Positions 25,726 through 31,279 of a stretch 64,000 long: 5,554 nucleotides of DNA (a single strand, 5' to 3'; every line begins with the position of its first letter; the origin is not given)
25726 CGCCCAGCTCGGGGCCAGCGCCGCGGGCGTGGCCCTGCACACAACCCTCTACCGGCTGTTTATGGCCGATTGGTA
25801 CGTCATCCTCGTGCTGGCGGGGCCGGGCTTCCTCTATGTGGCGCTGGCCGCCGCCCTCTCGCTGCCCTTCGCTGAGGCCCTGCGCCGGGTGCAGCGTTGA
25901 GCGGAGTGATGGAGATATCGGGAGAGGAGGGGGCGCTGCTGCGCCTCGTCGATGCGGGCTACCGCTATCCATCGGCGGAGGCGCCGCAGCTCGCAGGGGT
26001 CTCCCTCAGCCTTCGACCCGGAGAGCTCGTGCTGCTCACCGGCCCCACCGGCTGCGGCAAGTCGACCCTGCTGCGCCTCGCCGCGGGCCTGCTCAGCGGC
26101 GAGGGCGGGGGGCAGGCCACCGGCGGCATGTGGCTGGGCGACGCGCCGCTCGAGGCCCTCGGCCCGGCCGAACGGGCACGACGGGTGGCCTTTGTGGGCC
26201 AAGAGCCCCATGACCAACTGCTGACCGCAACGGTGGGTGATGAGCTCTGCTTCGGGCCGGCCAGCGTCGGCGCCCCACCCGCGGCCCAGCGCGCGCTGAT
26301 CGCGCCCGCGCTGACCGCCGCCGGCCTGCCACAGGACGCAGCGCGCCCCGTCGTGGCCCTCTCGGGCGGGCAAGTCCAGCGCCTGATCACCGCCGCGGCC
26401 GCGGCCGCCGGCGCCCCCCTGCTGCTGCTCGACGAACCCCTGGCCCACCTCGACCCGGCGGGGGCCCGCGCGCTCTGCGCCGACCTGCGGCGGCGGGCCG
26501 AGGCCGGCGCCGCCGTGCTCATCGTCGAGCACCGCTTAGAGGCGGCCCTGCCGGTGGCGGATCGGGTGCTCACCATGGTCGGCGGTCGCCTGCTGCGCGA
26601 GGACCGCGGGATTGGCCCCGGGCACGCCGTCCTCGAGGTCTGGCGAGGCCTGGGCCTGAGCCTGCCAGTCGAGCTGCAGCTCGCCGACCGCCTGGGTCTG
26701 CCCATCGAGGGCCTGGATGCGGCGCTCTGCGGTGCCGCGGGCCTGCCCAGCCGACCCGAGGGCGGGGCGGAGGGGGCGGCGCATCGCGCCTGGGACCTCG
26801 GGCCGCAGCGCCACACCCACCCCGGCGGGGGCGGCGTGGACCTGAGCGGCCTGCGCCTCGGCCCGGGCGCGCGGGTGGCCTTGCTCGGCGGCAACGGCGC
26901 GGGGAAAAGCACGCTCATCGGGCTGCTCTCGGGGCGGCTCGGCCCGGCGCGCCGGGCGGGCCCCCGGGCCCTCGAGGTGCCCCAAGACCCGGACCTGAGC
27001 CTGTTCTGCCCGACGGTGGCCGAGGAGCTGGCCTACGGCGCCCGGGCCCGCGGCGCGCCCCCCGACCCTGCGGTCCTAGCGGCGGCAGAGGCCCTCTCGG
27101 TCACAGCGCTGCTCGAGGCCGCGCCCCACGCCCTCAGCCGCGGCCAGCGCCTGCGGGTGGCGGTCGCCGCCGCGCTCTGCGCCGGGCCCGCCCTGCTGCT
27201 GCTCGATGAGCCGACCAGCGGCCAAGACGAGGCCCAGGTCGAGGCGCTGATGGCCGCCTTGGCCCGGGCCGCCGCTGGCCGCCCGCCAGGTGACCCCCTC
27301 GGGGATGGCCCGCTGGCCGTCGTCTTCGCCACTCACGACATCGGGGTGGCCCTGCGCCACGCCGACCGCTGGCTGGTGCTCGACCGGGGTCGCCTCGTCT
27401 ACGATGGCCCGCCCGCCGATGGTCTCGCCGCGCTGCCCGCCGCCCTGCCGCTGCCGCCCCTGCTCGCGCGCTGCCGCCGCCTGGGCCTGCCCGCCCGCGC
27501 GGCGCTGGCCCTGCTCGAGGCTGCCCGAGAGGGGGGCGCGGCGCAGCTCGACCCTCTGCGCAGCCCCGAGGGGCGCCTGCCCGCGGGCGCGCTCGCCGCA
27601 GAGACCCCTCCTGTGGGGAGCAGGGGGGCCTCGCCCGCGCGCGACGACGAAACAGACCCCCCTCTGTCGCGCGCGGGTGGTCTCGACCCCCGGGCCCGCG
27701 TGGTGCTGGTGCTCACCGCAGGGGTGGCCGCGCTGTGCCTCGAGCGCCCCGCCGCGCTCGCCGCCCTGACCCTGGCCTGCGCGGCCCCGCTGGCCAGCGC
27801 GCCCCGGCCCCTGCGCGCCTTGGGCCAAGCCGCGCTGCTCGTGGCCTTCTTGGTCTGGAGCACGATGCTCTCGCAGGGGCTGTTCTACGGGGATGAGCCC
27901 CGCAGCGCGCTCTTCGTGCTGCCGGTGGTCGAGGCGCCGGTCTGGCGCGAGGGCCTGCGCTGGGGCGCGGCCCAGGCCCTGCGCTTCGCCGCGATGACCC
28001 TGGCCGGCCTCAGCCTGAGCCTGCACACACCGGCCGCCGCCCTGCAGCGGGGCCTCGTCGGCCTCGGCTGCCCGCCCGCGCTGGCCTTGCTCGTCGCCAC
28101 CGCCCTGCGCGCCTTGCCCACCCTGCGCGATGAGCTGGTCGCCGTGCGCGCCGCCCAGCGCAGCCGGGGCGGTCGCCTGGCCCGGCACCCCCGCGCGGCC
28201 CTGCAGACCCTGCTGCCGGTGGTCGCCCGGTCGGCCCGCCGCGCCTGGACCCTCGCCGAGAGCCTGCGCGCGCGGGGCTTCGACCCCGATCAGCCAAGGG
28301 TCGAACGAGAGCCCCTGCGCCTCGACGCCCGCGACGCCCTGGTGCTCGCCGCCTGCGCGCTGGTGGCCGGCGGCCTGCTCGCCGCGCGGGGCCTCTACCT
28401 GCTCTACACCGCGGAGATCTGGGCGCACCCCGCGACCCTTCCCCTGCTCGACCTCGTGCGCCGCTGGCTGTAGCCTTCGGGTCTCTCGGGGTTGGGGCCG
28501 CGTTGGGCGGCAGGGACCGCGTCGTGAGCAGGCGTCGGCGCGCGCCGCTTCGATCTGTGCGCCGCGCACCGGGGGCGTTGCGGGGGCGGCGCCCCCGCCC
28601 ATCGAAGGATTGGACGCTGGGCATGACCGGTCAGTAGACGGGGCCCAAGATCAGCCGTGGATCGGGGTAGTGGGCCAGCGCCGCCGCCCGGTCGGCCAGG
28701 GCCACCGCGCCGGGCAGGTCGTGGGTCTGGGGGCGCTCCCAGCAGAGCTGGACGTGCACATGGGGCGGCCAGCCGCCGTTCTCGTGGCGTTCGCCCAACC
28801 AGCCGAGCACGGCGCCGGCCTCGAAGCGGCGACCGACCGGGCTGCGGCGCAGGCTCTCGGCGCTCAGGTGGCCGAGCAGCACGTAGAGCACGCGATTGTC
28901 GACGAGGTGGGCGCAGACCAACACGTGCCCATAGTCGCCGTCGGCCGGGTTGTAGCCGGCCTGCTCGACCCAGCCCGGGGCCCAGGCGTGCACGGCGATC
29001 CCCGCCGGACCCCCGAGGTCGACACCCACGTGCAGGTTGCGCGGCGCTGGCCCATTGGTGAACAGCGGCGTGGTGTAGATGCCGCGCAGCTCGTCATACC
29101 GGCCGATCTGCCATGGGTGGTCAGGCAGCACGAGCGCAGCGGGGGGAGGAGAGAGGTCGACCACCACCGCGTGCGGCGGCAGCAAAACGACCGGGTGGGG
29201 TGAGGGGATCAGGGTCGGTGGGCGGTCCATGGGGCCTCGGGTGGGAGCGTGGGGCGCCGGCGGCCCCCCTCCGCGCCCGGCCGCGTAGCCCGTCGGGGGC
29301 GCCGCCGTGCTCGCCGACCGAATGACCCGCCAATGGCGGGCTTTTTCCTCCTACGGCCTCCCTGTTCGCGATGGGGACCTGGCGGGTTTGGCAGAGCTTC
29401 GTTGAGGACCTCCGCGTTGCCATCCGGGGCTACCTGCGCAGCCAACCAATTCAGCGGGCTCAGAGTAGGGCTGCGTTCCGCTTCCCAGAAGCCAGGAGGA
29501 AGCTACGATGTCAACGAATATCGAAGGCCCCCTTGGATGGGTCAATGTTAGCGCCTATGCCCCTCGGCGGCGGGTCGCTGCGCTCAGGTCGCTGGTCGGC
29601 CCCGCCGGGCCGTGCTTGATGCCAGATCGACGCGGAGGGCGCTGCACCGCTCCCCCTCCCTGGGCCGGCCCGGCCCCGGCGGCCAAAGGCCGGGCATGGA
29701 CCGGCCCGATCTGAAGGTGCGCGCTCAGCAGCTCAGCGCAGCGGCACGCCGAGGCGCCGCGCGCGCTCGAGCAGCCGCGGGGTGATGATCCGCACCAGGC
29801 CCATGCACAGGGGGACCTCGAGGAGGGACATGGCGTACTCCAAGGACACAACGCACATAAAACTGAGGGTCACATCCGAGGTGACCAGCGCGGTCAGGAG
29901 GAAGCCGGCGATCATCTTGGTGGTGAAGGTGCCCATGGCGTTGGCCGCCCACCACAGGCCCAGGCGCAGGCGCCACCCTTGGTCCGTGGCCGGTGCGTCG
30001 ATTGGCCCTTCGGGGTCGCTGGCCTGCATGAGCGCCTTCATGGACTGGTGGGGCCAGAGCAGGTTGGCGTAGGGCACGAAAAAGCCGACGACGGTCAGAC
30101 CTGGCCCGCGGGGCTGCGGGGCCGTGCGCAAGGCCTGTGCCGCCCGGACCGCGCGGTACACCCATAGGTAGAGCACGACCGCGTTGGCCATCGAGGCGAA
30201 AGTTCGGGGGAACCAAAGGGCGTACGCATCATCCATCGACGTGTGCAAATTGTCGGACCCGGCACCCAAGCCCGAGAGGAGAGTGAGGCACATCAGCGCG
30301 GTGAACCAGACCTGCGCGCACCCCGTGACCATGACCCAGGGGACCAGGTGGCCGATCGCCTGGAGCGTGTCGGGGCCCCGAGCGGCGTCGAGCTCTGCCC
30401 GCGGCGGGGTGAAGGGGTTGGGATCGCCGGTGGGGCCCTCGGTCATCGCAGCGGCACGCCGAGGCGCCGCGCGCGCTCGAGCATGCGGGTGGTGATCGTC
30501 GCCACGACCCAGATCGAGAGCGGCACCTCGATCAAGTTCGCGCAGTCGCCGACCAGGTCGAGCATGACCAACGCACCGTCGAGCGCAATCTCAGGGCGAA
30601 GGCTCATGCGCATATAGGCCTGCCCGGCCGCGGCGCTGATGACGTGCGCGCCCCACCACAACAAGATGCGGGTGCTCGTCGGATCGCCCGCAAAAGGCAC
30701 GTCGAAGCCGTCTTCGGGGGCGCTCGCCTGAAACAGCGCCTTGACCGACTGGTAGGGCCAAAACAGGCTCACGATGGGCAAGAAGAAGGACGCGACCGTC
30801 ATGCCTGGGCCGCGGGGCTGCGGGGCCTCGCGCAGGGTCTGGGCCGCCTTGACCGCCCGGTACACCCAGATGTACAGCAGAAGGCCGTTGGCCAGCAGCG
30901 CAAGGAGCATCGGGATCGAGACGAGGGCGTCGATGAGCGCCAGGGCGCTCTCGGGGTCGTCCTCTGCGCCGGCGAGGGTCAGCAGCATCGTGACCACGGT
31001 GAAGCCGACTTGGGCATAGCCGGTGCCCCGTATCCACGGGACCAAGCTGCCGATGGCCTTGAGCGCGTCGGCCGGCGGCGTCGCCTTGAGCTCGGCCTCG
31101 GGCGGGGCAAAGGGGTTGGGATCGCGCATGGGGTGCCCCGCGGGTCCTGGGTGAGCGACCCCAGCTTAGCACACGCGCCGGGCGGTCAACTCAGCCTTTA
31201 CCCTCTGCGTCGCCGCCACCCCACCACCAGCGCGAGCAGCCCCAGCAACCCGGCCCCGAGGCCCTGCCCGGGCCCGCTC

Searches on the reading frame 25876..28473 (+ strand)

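Call 12: search_protein_families(library=pfam, proteins=[window:25876-28473:+], max_evalue=0.01)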
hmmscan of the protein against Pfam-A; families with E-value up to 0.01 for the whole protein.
window:25876-28473:+ (865 aa): 12 families
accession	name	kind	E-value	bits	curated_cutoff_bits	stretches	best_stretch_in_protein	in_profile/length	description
PF00005.33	ABC_tran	-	7.6e-38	130.6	25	2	40-190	2-137/137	ABC transporter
PF02361.21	CbiQ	-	2.6e-21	76.7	25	1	607-806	12-211/216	Cobalt transport protein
PF13304.12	AAA_21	-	7.3e-10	39.8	27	0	420-490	238-301/304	AAA domain, putative AbiEii toxin, Type IV TA system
PF13401.12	AAA_22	-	1.1e-06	29.5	27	0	51-187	7-92/130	AAA domain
PF13555.12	AAA_29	-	3.3e-06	27.2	27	1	44-66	17-39/61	P-loop containing region of AAA domain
PF13191.12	AAA_16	-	2.7e-05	25.2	32.6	1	48-216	24-166/167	AAA ATPase domain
PF13476.12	AAA_23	-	8.5e-05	23.7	27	0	50-75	20-45/201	AAA domain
PF02463.25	SMC_N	-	0.00011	22.1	40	0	161-222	136-200/220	RecF/RecN/SMC N terminal domain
PF03215.21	Rad17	-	0.00074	19.9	23.8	1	42-69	38-65/186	Rad17 P-loop domain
PF03193.22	RsgA_GTPase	-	0.00077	19.8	30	0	45-67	103-124/174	RsgA GTPase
PF13521.12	AAA_28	-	0.0028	18.3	27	0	333-356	1-24/164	AAA domain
PF00437.27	T2SSE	-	0.0078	15.3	24.9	0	47-73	140-166/370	Type II/IV secretion system protein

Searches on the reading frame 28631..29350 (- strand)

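Call 11: search_protein_families(library=pfam, proteins=[window:28631-29350:-], max_evalue=0.01)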
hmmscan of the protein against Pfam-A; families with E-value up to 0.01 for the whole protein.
window:28631-29350:- (239 aa): 1 family
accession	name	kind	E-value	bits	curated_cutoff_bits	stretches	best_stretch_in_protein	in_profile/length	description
PF01551.29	Peptidase_M23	-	2.4e-09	37.7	28.7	1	106-204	2-89/96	Peptidase family M23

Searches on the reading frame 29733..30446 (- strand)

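Call 11: search_protein_families(library=pfam, proteins=[window:29733-30446:-], max_evalue=0.01)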
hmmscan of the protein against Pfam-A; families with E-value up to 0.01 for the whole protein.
window:29733-30446:- (237 aa): 1 family
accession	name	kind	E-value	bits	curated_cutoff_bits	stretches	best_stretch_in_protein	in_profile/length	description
PF14219.11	DUF4328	-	1.2e-17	64.4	27.2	1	81-218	24-158/166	Domain of unknown function (DUF4328)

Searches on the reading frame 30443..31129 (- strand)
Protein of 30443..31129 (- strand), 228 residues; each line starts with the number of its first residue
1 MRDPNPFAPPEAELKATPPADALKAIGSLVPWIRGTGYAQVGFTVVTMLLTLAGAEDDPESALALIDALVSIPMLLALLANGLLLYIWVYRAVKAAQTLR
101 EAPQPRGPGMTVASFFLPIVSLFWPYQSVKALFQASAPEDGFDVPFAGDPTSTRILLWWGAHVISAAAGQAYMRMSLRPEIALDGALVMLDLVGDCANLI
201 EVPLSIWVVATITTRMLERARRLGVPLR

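Call 11: search_protein_families(library=pfam, proteins=[window:30443-31129:-], max_evalue=0.01)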
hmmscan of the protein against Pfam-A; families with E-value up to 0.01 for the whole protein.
window:30443-31129:- (228 aa): 1 family
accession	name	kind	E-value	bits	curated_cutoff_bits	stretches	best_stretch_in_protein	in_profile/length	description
PF14219.11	DUF4328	-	3.8e-23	82.3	27.2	1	65-213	15-165/166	Domain of unknown function (DUF4328)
